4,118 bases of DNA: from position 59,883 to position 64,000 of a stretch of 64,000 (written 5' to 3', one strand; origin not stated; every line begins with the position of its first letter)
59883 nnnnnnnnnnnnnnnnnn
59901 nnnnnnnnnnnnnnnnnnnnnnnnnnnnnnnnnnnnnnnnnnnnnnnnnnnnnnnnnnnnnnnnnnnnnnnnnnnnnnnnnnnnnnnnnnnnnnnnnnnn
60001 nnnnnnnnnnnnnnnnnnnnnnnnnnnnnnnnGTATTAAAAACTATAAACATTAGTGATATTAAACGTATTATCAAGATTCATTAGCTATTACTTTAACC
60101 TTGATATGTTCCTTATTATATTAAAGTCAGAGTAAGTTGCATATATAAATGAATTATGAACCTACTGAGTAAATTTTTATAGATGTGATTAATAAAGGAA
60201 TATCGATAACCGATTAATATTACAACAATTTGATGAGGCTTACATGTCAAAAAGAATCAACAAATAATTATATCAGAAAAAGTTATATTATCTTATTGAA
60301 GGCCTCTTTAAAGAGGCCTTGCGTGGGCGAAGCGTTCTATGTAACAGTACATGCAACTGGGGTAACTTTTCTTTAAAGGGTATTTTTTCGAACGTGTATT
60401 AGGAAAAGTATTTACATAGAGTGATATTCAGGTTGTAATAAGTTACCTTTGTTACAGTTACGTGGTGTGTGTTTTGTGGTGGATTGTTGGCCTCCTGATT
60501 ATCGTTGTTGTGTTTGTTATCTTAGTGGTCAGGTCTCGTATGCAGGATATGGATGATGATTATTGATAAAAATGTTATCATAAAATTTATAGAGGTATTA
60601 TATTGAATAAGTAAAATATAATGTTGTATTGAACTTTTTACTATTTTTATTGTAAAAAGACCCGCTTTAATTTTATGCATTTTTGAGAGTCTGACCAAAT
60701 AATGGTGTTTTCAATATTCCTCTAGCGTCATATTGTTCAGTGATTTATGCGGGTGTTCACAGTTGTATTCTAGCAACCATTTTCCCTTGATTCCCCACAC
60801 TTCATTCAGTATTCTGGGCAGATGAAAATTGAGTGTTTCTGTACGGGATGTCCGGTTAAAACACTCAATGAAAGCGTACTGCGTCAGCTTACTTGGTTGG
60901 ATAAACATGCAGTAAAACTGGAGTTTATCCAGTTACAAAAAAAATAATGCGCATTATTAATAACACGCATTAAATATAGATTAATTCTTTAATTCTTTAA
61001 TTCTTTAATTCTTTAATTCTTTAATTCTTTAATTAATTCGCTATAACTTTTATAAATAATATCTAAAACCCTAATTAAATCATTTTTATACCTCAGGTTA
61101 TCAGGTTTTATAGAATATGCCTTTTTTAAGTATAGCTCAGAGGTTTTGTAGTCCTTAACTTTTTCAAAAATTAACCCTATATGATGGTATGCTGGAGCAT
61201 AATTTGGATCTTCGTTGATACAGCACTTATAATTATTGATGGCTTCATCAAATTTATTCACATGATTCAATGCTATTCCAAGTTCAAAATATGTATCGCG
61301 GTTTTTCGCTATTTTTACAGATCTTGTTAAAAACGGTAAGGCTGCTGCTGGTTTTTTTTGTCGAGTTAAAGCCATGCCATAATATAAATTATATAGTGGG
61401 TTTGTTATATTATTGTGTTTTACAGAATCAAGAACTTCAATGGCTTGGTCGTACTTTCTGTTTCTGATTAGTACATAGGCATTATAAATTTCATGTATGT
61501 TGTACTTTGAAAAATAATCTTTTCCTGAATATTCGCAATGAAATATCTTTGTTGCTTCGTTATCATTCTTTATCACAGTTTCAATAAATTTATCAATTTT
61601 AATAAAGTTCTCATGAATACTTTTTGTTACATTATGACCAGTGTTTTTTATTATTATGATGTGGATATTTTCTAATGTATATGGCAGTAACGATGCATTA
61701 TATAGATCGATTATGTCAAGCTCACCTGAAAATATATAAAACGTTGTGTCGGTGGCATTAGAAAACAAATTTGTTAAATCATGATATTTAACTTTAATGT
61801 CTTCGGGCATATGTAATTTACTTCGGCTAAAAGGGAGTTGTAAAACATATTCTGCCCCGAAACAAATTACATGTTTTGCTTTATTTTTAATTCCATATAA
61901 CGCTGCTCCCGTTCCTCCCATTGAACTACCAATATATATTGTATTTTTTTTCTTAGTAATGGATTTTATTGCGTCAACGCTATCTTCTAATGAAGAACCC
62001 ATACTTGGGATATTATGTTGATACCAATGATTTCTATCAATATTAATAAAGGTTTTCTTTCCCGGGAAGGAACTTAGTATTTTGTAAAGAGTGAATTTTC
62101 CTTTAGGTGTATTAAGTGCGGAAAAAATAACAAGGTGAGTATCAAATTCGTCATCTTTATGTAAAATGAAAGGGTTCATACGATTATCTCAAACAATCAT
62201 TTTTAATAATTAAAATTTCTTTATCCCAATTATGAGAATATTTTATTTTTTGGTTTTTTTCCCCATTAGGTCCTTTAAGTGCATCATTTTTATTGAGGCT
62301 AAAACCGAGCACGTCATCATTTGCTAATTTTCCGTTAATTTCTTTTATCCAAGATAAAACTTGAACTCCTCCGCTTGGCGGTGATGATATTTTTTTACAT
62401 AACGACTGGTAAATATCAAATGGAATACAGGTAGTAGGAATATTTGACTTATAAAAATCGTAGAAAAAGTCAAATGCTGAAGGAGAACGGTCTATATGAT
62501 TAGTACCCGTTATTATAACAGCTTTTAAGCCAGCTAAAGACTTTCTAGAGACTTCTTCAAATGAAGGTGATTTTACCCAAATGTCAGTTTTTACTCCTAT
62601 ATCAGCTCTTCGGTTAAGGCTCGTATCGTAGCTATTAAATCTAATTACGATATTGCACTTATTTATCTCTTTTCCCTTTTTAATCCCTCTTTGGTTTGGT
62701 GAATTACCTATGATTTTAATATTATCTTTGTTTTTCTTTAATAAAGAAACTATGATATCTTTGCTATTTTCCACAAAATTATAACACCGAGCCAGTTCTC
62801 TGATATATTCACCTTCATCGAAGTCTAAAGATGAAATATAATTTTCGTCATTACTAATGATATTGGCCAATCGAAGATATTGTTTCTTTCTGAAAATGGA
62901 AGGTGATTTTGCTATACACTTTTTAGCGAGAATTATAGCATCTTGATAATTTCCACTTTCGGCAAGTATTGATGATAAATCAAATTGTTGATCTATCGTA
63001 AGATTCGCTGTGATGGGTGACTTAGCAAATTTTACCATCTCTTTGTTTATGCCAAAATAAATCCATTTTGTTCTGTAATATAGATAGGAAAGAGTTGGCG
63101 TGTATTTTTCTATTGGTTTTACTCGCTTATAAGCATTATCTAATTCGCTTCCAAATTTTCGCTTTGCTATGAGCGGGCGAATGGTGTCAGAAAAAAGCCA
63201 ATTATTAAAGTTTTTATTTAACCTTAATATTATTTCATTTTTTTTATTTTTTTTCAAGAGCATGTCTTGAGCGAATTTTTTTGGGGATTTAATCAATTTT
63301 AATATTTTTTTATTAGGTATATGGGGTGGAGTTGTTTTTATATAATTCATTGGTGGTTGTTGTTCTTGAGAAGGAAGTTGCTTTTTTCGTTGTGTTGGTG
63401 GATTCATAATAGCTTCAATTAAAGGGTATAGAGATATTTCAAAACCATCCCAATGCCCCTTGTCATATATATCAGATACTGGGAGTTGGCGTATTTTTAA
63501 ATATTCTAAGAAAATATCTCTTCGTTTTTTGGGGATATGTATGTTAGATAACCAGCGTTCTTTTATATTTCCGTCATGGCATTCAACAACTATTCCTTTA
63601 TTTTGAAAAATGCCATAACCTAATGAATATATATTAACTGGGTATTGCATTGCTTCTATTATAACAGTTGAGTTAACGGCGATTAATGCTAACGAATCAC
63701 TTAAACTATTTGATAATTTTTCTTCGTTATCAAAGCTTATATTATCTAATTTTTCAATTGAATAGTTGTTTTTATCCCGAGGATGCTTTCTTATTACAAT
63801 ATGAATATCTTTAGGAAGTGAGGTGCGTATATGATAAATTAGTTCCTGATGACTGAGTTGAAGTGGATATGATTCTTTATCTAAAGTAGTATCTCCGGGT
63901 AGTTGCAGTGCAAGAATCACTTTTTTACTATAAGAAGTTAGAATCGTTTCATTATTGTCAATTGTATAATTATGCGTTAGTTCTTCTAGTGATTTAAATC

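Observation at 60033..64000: Strongly AT-rich foreign-looking segment after gspM, with an IS3-family remnant and two island-type genes where kpsM/kpsT-type capsule export genes might be expected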

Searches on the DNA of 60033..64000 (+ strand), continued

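Call 75: get_annotated_region(hit=H174, flank=9000)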
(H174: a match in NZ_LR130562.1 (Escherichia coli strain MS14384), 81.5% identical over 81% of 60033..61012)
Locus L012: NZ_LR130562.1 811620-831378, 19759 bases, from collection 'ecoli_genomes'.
description: Escherichia coli strain MS14384 isolate MS14384 chromosome 1
organism: Escherichia coli strain MS14384 (NCBI taxid 562)
replicon: chromosome; assembly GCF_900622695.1
host: Homo sapiens; source: blood; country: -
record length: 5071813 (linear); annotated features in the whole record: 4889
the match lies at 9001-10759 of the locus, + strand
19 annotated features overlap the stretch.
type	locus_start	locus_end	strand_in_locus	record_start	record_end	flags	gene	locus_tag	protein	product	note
CDS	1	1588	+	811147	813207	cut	gspD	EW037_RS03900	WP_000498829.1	type II secretion system secretin GspD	-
CDS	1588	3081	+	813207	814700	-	gspE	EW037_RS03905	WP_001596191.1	type II secretion system ATPase GspE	-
CDS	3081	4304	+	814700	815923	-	gspF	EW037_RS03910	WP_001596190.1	type II secretion system inner membrane protein GspF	-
CDS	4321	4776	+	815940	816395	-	gspG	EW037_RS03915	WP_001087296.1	type II secretion system major pseudopilin GspG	-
CDS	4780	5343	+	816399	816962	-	gspH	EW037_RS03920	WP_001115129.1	type II secretion system minor pseudopilin GspH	-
CDS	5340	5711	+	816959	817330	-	gspI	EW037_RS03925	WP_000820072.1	type II secretion system minor pseudopilin GspI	-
CDS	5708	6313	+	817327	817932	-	gspJ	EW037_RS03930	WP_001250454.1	type II secretion system minor pseudopilin GspJ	-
CDS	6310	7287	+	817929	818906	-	gspK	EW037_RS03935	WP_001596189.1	type II secretion system minor pseudopilin GspK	-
CDS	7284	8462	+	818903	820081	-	gspL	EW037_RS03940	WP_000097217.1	type II secretion system protein GspL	-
CDS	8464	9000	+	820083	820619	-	yghD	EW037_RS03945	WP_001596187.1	GspM family type II secretion system protein YghD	-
CDS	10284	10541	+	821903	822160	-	-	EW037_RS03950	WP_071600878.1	acyltransferase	-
CDS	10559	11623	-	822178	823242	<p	-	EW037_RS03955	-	IS3 family transposase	frameshifted; internal stop; incomplete; partial in the middle of a contig; missing C-terminus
CDS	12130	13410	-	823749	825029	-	-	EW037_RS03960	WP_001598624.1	hypothetical protein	-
CDS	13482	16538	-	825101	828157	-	-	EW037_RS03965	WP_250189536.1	CDP-glycerol glycerophosphotransferase family protein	-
CDS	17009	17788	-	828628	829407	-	-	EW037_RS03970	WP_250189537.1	capsule biosynthesis protein CapC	-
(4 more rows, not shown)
